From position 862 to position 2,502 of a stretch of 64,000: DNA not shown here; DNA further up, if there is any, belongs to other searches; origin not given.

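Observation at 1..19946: Seventeen-gene single-promoter operon in which eight genes are radical-SAM enzymes embedded in glycan/polyprenyl chemistry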

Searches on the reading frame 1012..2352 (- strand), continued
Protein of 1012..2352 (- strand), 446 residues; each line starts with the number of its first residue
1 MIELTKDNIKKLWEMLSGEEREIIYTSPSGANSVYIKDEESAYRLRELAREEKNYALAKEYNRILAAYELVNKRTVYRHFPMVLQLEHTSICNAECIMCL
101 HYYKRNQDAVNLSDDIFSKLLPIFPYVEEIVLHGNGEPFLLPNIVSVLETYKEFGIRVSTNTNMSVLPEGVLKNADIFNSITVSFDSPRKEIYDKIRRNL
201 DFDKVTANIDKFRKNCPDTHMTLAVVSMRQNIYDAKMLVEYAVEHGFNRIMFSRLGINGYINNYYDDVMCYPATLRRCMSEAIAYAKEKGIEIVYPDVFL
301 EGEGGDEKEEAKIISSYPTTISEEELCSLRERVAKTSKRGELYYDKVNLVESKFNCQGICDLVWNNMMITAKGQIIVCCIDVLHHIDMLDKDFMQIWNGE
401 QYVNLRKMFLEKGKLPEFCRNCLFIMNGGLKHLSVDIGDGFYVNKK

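Call 52: search_protein_families(library=pfam, proteins=[L017:11056-12933:+, L015:3146-5836:+, L015:6954-8114:+, L015:8116-8967:+, L015:9003-9914:+, L015:10964-12109:+, L017:19325-20512:-, L017:17548-18477:-, L017:18477-19337:-, L024:17009-18781:+], max_evalue=0.0001)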
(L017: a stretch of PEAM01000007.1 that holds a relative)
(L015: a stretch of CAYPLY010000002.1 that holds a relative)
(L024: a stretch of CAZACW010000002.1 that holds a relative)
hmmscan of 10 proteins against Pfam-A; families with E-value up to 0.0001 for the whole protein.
L017:11056-12933:+ (625 aa): 2 families
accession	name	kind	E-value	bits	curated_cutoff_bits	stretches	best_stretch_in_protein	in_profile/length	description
PF04055.27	Radical_SAM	-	1.1e-15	58.7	29.5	1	259-423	2-164/166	Radical SAM superfamily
PF02310.24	B12-binding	-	1.4e-13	51.2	32.1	1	58-181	9-118/121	B12 binding domain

L015:3146-5836:+ (896 aa): 2 families
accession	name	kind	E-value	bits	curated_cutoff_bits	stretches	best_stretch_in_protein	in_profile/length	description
PF02516.20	STT3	-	8.5e-18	65.5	24.5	1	50-340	19-294/405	Oligosaccharyl transferase STT3, N-terminal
PF21436.2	STT3-PglB_core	-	3.2e-06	28.1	23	1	589-623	4-38/131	STT3/PglB/AglB core domain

L015:6954-8114:+ (386 aa): 2 families
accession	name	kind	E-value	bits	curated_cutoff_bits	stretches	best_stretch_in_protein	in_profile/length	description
PF00534.26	Glycos_transf_1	-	3.1e-22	79.3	26.4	1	208-354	11-157/172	Glycosyl transferases group 1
PF13692.12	Glyco_trans_1_4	-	2.1e-13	51.2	27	1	215-352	4-139/142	Glycosyl transferases group 1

L015:8116-8967:+ (283 aa): 3 families
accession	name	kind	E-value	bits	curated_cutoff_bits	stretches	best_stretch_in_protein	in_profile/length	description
PF00535.33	Glycos_transf_2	-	2.5e-26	93.1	23.3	1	6-106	1-107/168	Glycosyl transferase family 2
PF13641.12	Glyco_tranf_2_3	-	8.2e-09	36.3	27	1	5-219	3-226/230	Glycosyltransferase like family 2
PF10111.15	Glyco_tranf_2_2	-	1.4e-07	31.7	27.3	1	9-101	4-105/276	Glycosyltransferase like family 2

L015:9003-9914:+ (303 aa): 3 families
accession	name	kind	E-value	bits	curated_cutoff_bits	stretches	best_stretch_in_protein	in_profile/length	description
PF00535.33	Glycos_transf_2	-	6.7e-19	68.9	23.3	1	7-176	2-168/168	Glycosyl transferase family 2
PF13641.12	Glyco_tranf_2_3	-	1.9e-15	58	27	1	5-221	3-219/230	Glycosyltransferase like family 2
PF13712.12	Glyco_tranf_2_5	-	9.1e-11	42.3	27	1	71-226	39-203/210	Glycosyltransferase like family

L015:10964-12109:+ (381 aa): 4 families
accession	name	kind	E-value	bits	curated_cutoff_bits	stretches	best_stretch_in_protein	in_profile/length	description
PF00534.26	Glycos_transf_1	-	9.9e-18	64.7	26.4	1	197-361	1-171/172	Glycosyl transferases group 1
PF13439.12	Glyco_transf_4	-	1.1e-17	65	28.5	1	20-191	2-169/170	Glycosyltransferase Family 4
PF13692.12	Glyco_trans_1_4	-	3.7e-13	50.4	27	1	223-338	13-132/142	Glycosyl transferases group 1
PF13524.12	Glyco_trans_1_2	-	5.2e-07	30.1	25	1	236-353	8-119/144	Glycosyl transferase-like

L017:19325-20512:- (395 aa): 0 families

L017:17548-18477:- (309 aa): 2 families
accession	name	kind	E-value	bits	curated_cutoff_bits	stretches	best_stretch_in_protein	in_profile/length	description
PF02780.25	Transketolase_C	-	3.8e-27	95.1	25.9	1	174-298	1-124/124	Transketolase, C-terminal domain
PF02779.29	Transket_pyr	-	4.3e-27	95.3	27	1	2-158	6-169/174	Transketolase, pyrimidine binding domain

L017:18477-19337:- (286 aa): 3 families
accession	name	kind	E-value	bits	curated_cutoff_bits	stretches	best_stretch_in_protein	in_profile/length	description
PF00456.26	Transketolase_N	-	1.1e-47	163.1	22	1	28-267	9-260/334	Transketolase, thiamine diphosphate binding domain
PF00676.26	E1_dh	-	3.2e-09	36.6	22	1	129-235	100-205/300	Dehydrogenase E1 component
PF13292.11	DXP_synthase_N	-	2.6e-08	33.9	21.2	1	115-193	96-173/274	1-deoxy-D-xylulose-5-phosphate synthase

L024:17009-18781:+ (590 aa): 4 families
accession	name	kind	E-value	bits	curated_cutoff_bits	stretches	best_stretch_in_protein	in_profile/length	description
PF00005.33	ABC_tran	-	2.2e-34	119.4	25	1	366-515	1-137/137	ABC transporter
PF00664.28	ABC_membrane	-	2.2e-14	54.2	28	1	20-301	3-270/274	ABC transporter transmembrane region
PF02463.25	SMC_N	-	1.1e-06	28.6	40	0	486-556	136-210/220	RecF/RecN/SMC N terminal domain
PF13555.12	AAA_29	-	8.1e-05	22.7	27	0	367-397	13-43/61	P-loop containing region of AAA domain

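Call 57: predict_structure(alignment_id=A1)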
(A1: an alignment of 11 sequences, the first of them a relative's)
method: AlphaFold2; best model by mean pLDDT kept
length: 446 residues; sequences in the alignment: 11
mean_pLDDT: 71.1   pTM: 0.75
mean pLDDT of the five models: 71.1, 67.3, 67.2, 67.2, 62.2
residues with pLDDT >= 90: 136; 70-90: 140; 50-70: 53; < 50: 117
segments of 3 or more residues with pLDDT < 50: 88-110, 256-263, 336-389, 416-446
pLDDT, mean of each block of 10 residues (from residue 1): 87 82 80 87 96 94 90 87 60 30 32 70 89 67 88 92 88 92 89 77 95 93 85 95 96 55 62 93 96 78 85 77 66 49 34 35 32 32 40 74 71 53 37 39 44
secondary structure, 60 per line:
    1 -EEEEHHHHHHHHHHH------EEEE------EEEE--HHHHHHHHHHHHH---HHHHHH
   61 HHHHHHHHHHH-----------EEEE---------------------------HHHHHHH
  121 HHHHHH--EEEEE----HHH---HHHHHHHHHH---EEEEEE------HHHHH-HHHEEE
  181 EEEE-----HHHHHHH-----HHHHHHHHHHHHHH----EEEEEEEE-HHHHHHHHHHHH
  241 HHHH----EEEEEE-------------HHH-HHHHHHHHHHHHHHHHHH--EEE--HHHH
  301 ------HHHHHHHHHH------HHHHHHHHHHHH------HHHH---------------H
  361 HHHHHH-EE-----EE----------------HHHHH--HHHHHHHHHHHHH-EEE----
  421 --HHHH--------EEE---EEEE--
elements in order: E2-5 H6-16 E23-26 E33-36 H39-51 H55-71 E83-86 H114-126 E129-133 H144-153 E157-162 H169-173 E178-184 H190-196 H202-215 E220-227 H229-244 E249-254 H272-289 E292-294 H297-300 H307-316 H323-334 H341-344 H360-366 H393-397 H400-412 E414-416 H423-426 E435-437 E441-444

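Call 59: fold_search(model_id=the predicted structure, library=pdb)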
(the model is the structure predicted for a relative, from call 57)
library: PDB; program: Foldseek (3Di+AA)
matches with E <= 10: 1595; with E <= 0.001: 72
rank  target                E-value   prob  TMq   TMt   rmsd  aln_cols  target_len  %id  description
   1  5v1q_A                2.0e-08  1.00  0.43  0.44  11.9       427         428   13  Crystal structure of Streptococcus suis SuiB (released 2017-08-30)
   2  5v1s_A                5.9e-08  1.00  0.42  0.44  11.7       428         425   14  Crystal structure of Streptococcus suis SuiB bound to S-adenosylmethionine (released 2017-08-30)
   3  5v1s_B                6.6e-08  1.00  0.40  0.41  12.1       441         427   13  Crystal structure of Streptococcus suis SuiB bound to S-adenosylmethionine (released 2017-08-30)
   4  5v1q_B                7.7e-08  1.00  0.41  0.42  11.6       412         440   14  Crystal structure of Streptococcus suis SuiB (released 2017-08-30)
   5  5v1t_A                9.6e-08  1.00  0.40  0.41  13.6       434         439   14  Crystal structure of Streptococcus suis SuiB bound to precursor peptide SuiA (released 2017-08-30)
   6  6efn                  2.3e-07  1.00  0.38  0.43   9.3       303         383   14  Structure of a RiPP maturase, SkfB (released 2018-10-24)
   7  8hzv_C                3.9e-07  1.00  0.37  0.35  13.3       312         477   15  The crystal structure of a Radical SAM Enzyme DesII (released 2024-07-10)
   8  8hzv_A                4.4e-07  1.00  0.40  0.37  13.3       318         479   15  The crystal structure of a Radical SAM Enzyme DesII (released 2024-07-10)
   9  8hzy_A                5.7e-07  1.00  0.36  0.35  13.3       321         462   14  The crystal structure of a Radical SAM Enzyme DesII (released 2024-07-10)
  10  8hzv_B                1.0e-06  1.00  0.38  0.36  13.3       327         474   14  The crystal structure of a Radical SAM Enzyme DesII (released 2024-07-10)
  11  8hzy_B                1.7e-06  1.00  0.36  0.35  12.8       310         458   15  The crystal structure of a Radical SAM Enzyme DesII (released 2024-07-10)
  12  7vob                  2.7e-06  1.00  0.35  0.47   5.7       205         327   22  The crystal structure of a Radical SAM Enzyme BlsE involved in the Biosynthesis of Blasticidin S (released 2022-05-04)
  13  6c8v                  3.6e-06  1.00  0.31  0.43   7.0       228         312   16  X-ray structure of PqqE from Methylobacterium extorquens (released 2018-02-14)
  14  8hzv_D                4.4e-06  1.00  0.36  0.34  13.6       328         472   13  The crystal structure of a Radical SAM Enzyme DesII (released 2024-07-10)
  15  6q2q_A                1.1e-05  1.00  0.35  0.51  12.0       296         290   19  Crystal structure of mouse viperin bound to uridine triphosphate and S-adenosylhomocysteine (released 2020-01-22)
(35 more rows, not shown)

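Call 65: find_homologous_proteins(query=L005:10647-14231:+, max_evalue=1e-40)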
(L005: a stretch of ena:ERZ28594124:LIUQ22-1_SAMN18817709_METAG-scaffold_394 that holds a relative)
Query L005:10647-14231:+ (1194 aa): 1543 proteins with E <= 1e-40 among 8000 candidates; the best 120 are listed.
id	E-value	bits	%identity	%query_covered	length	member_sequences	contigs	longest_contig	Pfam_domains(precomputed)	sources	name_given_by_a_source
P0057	0.0e+0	2685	99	100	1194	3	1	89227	PF00550.32,PF00501.35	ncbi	-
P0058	0.0e+0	1071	44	100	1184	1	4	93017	PF00550.32,PF00501.35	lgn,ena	-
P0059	0.0e+0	1057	44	98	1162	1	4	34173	PF00550.32,PF00501.35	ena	-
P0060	0.0e+0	1049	44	100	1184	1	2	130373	PF22624.2,PF00550.32,PF00501.35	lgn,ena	-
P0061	3.5e-297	1007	43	98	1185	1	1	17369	PF00550.32,PF00501.35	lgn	-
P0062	6.2e-288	976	42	98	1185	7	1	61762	PF00550.32,PF00501.35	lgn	-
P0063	1.2e-287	975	42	98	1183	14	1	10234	PF00550.32,PF00501.35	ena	-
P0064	1.5e-281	955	42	98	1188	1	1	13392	PF22624.2,PF00550.32,PF00501.35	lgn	-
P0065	2.5e-277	941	40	98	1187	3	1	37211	PF00550.32,PF00501.35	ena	-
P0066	9.2e-259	880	39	98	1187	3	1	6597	PF00550.32,PF00501.35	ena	-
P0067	2.3e-194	666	42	65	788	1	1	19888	PF00550.32,PF00501.35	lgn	-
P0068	5.1e-171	589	31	47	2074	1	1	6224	PF00668.26,PF00550.32,PF00501.35,PF13193.13,PF00975.27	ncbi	ncbi:MAG: amino acid adenylation domain-containing protein, partial [Lutisporaceae bacterium]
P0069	4.9e-167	576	34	48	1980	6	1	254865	PF00668.26,PF00550.32,PF00501.35,PF13193.13,PF07993.19,PF23297.2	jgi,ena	-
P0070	2.4e-158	547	32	52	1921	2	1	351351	PF00668.26,PF00550.32,PF00501.35,PF13193.13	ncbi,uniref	ncbi:amino acid adenylation domain-containing protein [Metabacillus sp. Hm71]|uniref:amino acid aden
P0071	2.5e-157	544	33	49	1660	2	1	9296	PF00668.26,PF00550.32,PF00501.35,PF13193.13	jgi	jgi:amino acid adenylation domain-containing protein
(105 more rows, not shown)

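Call 66: find_encoding_contigs(protein=P0057, flank=10000, max_places=2)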
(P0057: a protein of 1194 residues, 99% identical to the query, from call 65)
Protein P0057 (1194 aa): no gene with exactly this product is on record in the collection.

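Call 67: find_encoding_contigs(protein=P0060, flank=10000, max_places=1)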
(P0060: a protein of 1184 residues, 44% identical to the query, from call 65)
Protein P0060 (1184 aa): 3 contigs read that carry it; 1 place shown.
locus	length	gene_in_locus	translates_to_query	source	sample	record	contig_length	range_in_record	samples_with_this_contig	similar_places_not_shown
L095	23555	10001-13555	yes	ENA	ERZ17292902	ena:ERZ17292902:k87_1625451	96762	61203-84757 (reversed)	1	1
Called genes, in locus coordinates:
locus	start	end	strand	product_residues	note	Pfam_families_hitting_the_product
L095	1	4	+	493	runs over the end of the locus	PF00733:Asn_synthase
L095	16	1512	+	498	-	PF04055:Radical_SAM, PF13186:SPASM (weak)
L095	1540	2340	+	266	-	PF04055:Radical_SAM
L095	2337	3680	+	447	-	PF04055:Radical_SAM, PF13186:SPASM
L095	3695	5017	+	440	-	PF03446:NAD_binding_2 (faint), PF03721:UDPG_MGDP_dh_N, PF00984:UDPG_MGDP_dh, PF03720:UDPG_MGDP_dh_C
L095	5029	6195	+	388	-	PF00535:Glycos_transf_2, PF10111:Glyco_tranf_2_2, PF13641:Glyco_tranf_2_3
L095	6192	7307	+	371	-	PF00535:Glycos_transf_2, PF10111:Glyco_tranf_2_2 (weak), PF13641:Glyco_tranf_2_3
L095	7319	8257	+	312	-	PF01073:3Beta_HSD, PF01370:Epimerase, PF07993:NAD_binding_4 (faint), PF16363:GDP_Man_Dehyd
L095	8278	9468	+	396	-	-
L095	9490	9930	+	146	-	PF11391:DUF2798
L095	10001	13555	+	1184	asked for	PF22624:AASDHPPT_N (faint), PF00501:AMP-binding, PF00550:PP-binding (weak)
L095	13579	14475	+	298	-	PF00348:polyprenyl_synt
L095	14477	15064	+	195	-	PF00440:TetR_N (weak)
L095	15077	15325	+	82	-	-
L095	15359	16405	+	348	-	PF14381:EDR1_CTR1_ARMC3_pept (faint)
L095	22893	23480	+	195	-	PF13353:Fer4_12, PF04055:Radical_SAM (weak)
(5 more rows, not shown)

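Call 68: find_encoding_contigs(protein=P0058, flank=10000, max_places=1)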
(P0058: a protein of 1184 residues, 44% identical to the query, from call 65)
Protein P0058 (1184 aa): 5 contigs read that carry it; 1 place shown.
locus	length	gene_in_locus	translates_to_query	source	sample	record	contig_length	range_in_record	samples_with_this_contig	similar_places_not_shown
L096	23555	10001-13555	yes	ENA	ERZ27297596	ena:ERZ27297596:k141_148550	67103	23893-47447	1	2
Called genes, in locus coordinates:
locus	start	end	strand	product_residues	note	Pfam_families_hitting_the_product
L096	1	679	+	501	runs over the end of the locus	PF04055:Radical_SAM, PF13186:SPASM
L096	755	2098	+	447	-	PF04055:Radical_SAM, PF13186:SPASM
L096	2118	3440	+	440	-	PF03446:NAD_binding_2 (faint), PF03721:UDPG_MGDP_dh_N, PF03807:F420_oxidored (faint), PF00984:UDPG_MGDP_dh, PF03720:UDPG_MGDP_dh_C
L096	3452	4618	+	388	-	PF00535:Glycos_transf_2, PF10111:Glyco_tranf_2_2 (weak), PF13641:Glyco_tranf_2_3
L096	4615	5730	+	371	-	PF00535:Glycos_transf_2, PF10111:Glyco_tranf_2_2, PF13641:Glyco_tranf_2_3 (weak)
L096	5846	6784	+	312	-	PF01073:3Beta_HSD, PF01370:Epimerase, PF07993:NAD_binding_4 (faint), PF16363:GDP_Man_Dehyd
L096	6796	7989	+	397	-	-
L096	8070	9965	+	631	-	PF02310:B12-binding, PF04055:Radical_SAM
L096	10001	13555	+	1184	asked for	PF00501:AMP-binding, PF00550:PP-binding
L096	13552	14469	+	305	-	PF00348:polyprenyl_synt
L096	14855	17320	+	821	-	-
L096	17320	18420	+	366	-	-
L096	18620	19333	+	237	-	-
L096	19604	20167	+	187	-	-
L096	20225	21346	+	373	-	-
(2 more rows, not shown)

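Call 70: search_protein_families(library=padloc, proteins=[window:1012-2352:-], max_evalue=0.001)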
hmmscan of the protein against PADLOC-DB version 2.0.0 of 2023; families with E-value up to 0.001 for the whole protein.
window:1012-2352:- (446 aa): 2 families
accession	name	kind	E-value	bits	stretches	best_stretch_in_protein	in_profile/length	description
PDLC02904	pVip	-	3.1e-14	51.1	1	88-232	9-154/262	Viperins associated with kinases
PDLC02903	pVip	-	1.5e-13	48.8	1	88-225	6-143/257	Viperins not associated with kinases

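Call 81: search_solved_structures(query=A1, max_evalue=0.01)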
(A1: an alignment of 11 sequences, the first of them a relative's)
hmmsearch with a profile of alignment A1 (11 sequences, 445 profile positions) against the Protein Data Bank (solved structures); distinct sequences matched with E-value up to 0.01: 9.
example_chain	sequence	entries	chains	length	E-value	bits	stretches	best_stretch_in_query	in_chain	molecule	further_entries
4m7t_A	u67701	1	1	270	8.2e-05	24.8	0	352-422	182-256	BtrN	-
5vsl_A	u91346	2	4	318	0.0016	20.6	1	72-232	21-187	Radical S-adenosyl methionine domain-containing protein 2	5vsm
6q2p_A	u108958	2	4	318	0.0016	20.5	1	72-232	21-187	Radical S-adenosyl methionine domain-containing protein 2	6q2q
7vob_C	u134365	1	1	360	0.0017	20.5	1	90-198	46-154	Cytosylglucuronate decarboxylase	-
7voc_C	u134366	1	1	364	0.0017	20.5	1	90-198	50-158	Cytosylglucuronate decarboxylase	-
7n7i_A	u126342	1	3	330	0.0053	18.9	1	79-195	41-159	Viperin-like enzyme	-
6b4c_A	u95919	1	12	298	0.0053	18.9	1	80-195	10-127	Viperin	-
9dgw_A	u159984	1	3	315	0.0054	18.8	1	80-195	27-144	Radical SAM core domain-containing protein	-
9dfw_A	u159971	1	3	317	0.0054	18.8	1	80-195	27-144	Radical SAM core domain-containing protein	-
